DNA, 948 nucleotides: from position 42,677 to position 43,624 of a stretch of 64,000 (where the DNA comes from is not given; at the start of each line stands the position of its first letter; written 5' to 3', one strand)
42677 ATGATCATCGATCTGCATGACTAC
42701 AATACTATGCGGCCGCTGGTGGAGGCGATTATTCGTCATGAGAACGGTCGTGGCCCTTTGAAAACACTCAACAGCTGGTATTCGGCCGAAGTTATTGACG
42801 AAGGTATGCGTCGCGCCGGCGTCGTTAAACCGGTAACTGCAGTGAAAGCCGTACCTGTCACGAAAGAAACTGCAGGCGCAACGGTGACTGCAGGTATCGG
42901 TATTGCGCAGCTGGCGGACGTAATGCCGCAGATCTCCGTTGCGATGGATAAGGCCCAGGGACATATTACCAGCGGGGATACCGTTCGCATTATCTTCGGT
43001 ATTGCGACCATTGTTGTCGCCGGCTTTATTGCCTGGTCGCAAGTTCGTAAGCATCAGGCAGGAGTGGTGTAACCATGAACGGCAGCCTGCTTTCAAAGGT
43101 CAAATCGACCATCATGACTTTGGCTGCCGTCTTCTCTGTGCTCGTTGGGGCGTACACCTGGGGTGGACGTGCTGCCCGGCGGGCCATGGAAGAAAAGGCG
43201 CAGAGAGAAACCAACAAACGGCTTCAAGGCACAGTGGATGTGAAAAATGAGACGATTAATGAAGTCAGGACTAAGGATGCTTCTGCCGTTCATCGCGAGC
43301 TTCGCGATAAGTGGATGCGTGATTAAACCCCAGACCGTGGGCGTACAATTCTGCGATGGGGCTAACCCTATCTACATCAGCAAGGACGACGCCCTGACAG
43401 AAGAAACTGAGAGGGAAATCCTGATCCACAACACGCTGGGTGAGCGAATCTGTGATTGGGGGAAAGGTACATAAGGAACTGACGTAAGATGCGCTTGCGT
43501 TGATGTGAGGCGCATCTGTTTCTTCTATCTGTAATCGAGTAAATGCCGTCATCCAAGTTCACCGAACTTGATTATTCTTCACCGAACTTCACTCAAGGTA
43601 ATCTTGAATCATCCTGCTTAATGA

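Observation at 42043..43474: Lysis cassette with an endolysin-like protein carrying a C-terminal transmembrane anchor, and a holin-like protein with C-terminal TM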

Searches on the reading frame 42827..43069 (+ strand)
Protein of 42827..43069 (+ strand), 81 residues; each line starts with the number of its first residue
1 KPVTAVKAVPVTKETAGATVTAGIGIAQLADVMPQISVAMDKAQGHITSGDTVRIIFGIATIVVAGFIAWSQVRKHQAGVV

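Call 71: search_dna_similar(query=window:42827-43069:+, collection=phages, mode=protein, max_evalue=0.01, max_rows=40, rows=spread)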
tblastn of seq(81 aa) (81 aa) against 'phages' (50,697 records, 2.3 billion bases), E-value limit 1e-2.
Records with a match: 167; places in all: 167; records where one place covers at least 80% of the query: 123.
Best place of each record, by identity: >=99% 1; 95-99% 5; 90-95% 2; 80-90% 4; 60-80% 2; <60% 153.
By first word of the organism name: Salmonella 93; Proteus 21; Escherichia 12; Providencia 10; Klebsiella 7; Serratia 6; Pseudomonas 3; Staphylococcus 2; Hafnia 2; Chivirus 2; and 7 more.
By host as written in the record: Salmonella enterica subsp. enterica serovar Typhimurium 26; Salmonella enterica 17; Proteus mirabilis 15; - 12; Salmonella sp. 10; Salmonella enterica subsp. enterica serovar Enteritidis 5; Providencia rettgeri B0142 5; Salmonella gallinarum 4; and 54 more.
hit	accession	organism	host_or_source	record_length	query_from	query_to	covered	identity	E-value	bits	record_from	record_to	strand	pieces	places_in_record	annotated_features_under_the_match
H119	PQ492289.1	Klebsiella phage vB_KpnS_p4727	Klebsiella pneumoniae 4727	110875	1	81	100%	100.0%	9e-35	129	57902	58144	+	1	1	record has no annotation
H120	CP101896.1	Klebsiella phage GArcari-2022b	Klebsiella pneumoniae strain 4011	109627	1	81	100%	98.8%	2e-34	128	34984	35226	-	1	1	record has no annotation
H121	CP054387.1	Escherichia phage CMS-2020a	Escherichia coli strain SCU-175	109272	1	81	100%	88.9%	5e-31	118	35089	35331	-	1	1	record has no annotation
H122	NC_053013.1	Pseudomonas phage vB_Pae-SS2019XI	Pseudomonas aeruginosa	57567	1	81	100%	63.0%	1e-18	83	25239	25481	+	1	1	endolysin | Rz-like spanin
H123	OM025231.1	Salmonella phage STM2 BHU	Salmonella enterica subsp. enterica ...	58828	6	79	91%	50.7%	1e-9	58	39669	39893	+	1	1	putative phosphoesterase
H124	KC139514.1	Salmonella phage FSL SP-039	Salmonella enterica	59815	6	79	91%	50.7%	1e-9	58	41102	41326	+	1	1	virion protein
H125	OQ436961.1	Salmonella phage ST-W139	Salmonella enterica subsp. enterica ...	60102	8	79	89%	51.4%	4e-10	59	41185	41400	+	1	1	endolysin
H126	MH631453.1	Salmonella phage Siskin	Salmonella enterica subsp. enterica ...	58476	8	79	89%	51.4%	4e-10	59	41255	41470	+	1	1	endolysin | ribosome_binding_site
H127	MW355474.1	Salmonella phage vB_SenS_BPS1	Salmonella enterica subsp. enterica ...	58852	8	79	89%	51.4%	4e-10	59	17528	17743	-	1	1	hypothetical protein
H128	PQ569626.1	Salmonella phage NSP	Salmonella sp.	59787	8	79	89%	51.4%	4e-10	59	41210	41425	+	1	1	endolysin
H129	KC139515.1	Salmonella phage FSL SP-124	Salmonella enterica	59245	8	79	89%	51.4%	4e-10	59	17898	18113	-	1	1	lysis protein A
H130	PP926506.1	Salmonella phage PMBT19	Salmonella sp. L2-112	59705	8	79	89%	51.4%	4e-10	59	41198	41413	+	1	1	hypothetical protein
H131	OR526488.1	Salmonella phage STP-2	Salmonella enterica subsp. enterica ...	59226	8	79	89%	51.4%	4e-10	59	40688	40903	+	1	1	endolysin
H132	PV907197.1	Salmonella phage vB_ntSalS-cftriSP11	Salmonella enterica subsp. enterica ...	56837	8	81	91%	50.0%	3e-10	59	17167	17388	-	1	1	record has no annotation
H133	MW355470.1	Salmonella phage vB_SenS_ER6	Salmonella enterica subsp. enterica ...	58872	8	79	89%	50.0%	6e-10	59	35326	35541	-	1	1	hypothetical protein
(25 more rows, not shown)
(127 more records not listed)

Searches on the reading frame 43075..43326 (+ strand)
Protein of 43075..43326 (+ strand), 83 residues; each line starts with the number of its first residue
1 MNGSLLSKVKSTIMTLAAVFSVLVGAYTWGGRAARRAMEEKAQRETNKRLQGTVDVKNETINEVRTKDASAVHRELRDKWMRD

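Call 3: search_protein_families(library=pfam, proteins=[window:43075-43326:+], max_evalue=1)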
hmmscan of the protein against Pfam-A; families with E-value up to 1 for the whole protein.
window:43075-43326:+ (83 aa): 2 families
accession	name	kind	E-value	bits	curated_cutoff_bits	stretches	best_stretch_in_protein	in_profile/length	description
PF04995.19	CcmD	-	0.026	15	25.6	1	17-45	15-43/44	Heme exporter protein D (CcmD)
PF16170.10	DUF4873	-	0.036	14.8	25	1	14-59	21-64/91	Domain of unknown function (DUF4873)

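Call 4: search_protein_families(library=phrogs, proteins=[window:43075-43326:+], max_evalue=0.01)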
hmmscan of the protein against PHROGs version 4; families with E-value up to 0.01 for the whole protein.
window:43075-43326:+ (83 aa): 2 families
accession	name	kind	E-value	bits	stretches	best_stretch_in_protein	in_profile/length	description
phrog_1026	-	lysis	1.7e-24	86.9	1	4-83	2-84/85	Rz-like spanin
phrog_1327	-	lysis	0.0011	19.8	1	9-66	5-65/158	Rz-like spanin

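Call 10: search_protein_families(library=ncbifam, proteins=[window:43075-43326:+], max_evalue=1)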
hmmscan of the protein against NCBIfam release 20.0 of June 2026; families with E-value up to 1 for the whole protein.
window:43075-43326:+ (83 aa): 2 families
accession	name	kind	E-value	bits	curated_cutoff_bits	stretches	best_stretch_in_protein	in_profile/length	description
NF009420.1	PRK12785.1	equivalog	0.064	13.1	197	1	7-64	17-74/161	flagellar basal body-associated protein FliL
NF045849.1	ICE_MMCAP2_0565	equivalog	0.11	12.2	40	1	5-48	12-55/80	Mbov_0395 family pilin-like conjugal transfer protein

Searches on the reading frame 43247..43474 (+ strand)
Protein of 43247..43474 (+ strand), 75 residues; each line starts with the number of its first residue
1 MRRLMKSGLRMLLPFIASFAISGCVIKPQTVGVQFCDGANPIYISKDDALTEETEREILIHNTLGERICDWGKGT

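Call 3: search_protein_families(library=pfam, proteins=[window:43247-43474:+], max_evalue=1)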
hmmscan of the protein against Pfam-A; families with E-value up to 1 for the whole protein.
window:43247-43474:+ (75 aa): 0 families

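Call 4: search_protein_families(library=phrogs, proteins=[window:43247-43474:+], max_evalue=0.01)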
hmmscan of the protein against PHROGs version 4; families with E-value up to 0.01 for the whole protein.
window:43247-43474:+ (75 aa): 1 family
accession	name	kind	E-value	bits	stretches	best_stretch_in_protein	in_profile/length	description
phrog_1275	-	lysis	5.2e-24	84.9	1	5-73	2-73/81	Rz-like spanin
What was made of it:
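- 43247..43474 (+): o-spanin: a 75-aa lipoprotein precursor with lipobox ISGC (Cys24). Its reading frame overlaps the 3' end of the i-spanin gene (overlapped architecture). phrog_1275 'Rz-like spanin' hits at 5.2e-24 (call 4).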

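Call 10: search_protein_families(library=ncbifam, proteins=[window:43247-43474:+], max_evalue=1)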
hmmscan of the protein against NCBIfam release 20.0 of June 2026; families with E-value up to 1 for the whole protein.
window:43247-43474:+ (75 aa): 1 family
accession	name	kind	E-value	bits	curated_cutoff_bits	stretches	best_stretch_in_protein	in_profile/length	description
NF038104.1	lipo_NF038104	hypoth_equivalog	0.14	11.9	50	1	5-28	1-25/63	NF038104 family lipoprotein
